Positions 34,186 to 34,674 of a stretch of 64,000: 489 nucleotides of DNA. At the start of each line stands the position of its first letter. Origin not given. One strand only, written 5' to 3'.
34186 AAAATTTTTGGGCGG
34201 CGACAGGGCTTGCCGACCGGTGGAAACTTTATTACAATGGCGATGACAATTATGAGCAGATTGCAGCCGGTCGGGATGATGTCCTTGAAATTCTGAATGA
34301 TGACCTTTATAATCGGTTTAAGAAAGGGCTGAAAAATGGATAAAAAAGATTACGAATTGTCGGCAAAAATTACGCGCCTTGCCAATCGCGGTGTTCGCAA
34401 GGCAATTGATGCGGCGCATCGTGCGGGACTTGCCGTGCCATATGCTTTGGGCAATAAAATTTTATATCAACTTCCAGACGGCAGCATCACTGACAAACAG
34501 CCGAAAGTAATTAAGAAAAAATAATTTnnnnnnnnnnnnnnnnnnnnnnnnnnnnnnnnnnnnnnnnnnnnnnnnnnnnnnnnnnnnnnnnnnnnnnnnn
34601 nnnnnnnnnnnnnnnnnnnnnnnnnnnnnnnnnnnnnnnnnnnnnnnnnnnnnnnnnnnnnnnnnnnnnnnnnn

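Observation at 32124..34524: Accessory island between metG and xth: lipoprotein / 279-aa unknown / TM-anchored HNH operon, divergent from a leaderless zeta-toxin-family kinase with a coupled small ORF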

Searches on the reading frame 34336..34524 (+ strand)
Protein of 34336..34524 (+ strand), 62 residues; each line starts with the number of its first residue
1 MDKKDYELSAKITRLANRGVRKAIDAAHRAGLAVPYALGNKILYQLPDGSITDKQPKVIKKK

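Call 3: search_protein_families(library=pfam, proteins=[window:34336-34524:+], max_evalue=0.1)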
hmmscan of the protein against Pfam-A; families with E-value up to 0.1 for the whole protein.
window:34336-34524:+ (62 aa): 0 families

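Call 4: search_protein_families(library=padloc, proteins=[window:34336-34524:+], max_evalue=0.1)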
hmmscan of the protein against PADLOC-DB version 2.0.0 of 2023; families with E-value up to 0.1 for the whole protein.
window:34336-34524:+ (62 aa): 0 families

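Call 5: search_protein_families(library=ncbifam, proteins=[window:34336-34524:+], max_evalue=0.1)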
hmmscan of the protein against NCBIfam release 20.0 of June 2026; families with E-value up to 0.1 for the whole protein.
window:34336-34524:+ (62 aa): 0 families

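Call 8: search_protein_families(library=phrogs, proteins=[window:34336-34524:+], max_evalue=0.1)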
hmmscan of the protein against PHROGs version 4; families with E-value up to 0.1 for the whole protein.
window:34336-34524:+ (62 aa): 0 families

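Call 64: search_protein_representatives(protein=window:34336-34524:+)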
Query: 62 residues. Proteins with E-value up to 0.001 (for the whole library): 41; up to 1e-10: 6; up to 1e-30: 0. The best 41 are listed.
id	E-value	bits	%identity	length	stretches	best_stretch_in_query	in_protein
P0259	1.2e-17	78.5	69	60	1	1-55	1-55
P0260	4.6e-16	73.5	66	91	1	4-62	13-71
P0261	2.1e-13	65.2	62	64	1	1-60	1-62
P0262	8.1e-13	63.4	59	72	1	2-55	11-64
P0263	2.0e-12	62.2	62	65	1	6-55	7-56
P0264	2.1e-11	59.0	62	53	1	11-55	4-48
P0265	1.4e-09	53.3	51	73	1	1-55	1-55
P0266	2.7e-09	52.4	46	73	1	1-59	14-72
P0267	3.0e-09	52.2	51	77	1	3-55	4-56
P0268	7.2e-09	51.0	48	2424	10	39-55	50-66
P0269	3.8e-07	45.6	38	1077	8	33-60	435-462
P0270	4.3e-07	45.5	45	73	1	2-57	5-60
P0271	4.5e-07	45.4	60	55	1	15-57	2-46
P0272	1.5e-06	43.8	59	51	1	9-47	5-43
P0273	1.6e-06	43.7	46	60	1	7-61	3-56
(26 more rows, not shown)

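Call 66: search_solved_structures(query=A6, max_evalue=1)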
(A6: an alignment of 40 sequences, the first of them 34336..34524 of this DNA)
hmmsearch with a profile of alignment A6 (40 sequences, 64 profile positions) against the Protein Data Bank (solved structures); distinct sequences matched with E-value up to 1: 8.
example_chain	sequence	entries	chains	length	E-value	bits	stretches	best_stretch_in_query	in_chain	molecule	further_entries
8f6r_A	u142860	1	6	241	0.094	15.5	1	5-43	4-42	De novo designed oligomeric protein C6-79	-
8fjf_A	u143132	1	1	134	0.2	14.4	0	19-36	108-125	H10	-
3l6u_A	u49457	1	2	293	0.42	13.4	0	11-35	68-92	ABC-TYPE SUGAR TRANSPORT SYSTEM PERIPLASMIC COMPONENT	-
5gle_B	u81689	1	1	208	0.77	12.5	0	20-39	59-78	Ischorismate lyase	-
5gle_A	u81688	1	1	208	0.77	12.5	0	20-39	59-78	Ischorismate lyase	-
5xo0_A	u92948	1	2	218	0.82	12.5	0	20-39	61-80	Ischorismate lyase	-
7sn7_A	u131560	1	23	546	0.91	12.3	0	40-60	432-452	Flagellin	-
7sqj_A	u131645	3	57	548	0.91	12.3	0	40-60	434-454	Flagellin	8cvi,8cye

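Call 67: search_protein_families(library=pfam, alignment_id=A6, max_evalue=0.1)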
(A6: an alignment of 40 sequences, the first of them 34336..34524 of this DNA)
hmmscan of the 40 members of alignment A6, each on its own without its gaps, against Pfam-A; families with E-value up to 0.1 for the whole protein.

A. member 1, window:34336-34524:+ (62 aa): 0 families

B. families by the number of members that match (of 40 scanned): 6 families
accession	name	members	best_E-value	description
PF07293.16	DUF1450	1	0.0095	Protein of unknown function (DUF1450)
PF03793.24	PASTA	1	0.012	PASTA domain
PF17162.9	DUF5118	1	0.013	Domain of unknown function (DUF5118)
PF00379.29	Chitin_bind_4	1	0.02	Insect cuticle protein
PF13040.11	Fur_reg_FbpB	1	0.03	Fur-regulated basic protein B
PF18563.6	TubC_N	1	0.05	TubC N-terminal docking domain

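Call 70: search_dna_similar(query=window:34336-34524:+, collection=plasmids, mode=protein, max_evalue=0.01, max_rows=25)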
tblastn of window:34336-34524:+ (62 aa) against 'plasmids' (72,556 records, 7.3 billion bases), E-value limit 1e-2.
Records with a match: 1; places in all: 1; records where one place covers at least 80% of the query: 1.
Best place of each record, by identity: <60% 1.
By first word of the organism name: Persephonella 1.
By predicted mobility (MOB-suite, as given by PLSDB): non-mobilizable 1.
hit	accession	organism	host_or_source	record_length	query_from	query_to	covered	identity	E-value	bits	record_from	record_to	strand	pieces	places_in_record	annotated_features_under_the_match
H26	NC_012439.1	Persephonella marina EX-H1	-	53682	3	60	94%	36.2%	1e-3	41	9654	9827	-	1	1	hypothetical protein | zeta toxin family protein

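Call 73: predict_structure(alignment_id=A6)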
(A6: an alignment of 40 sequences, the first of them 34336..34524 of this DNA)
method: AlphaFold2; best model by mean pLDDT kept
length: 62 residues; sequences in the alignment: 40
mean_pLDDT: 90.9   pTM: 0.66
mean pLDDT of the five models: 90.9, 90.9, 90.6, 89.4, 88.7
residues with pLDDT >= 90: 53; 70-90: 4; 50-70: 4; < 50: 1
segments of 3 or more residues with pLDDT < 50: none
pLDDT, mean of each block of 10 residues (from residue 1): 94 98 95 93 94 79 50
secondary structure, 60 per line:
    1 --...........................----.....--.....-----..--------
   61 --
elements in order: H3-29 E34-38 E41-45
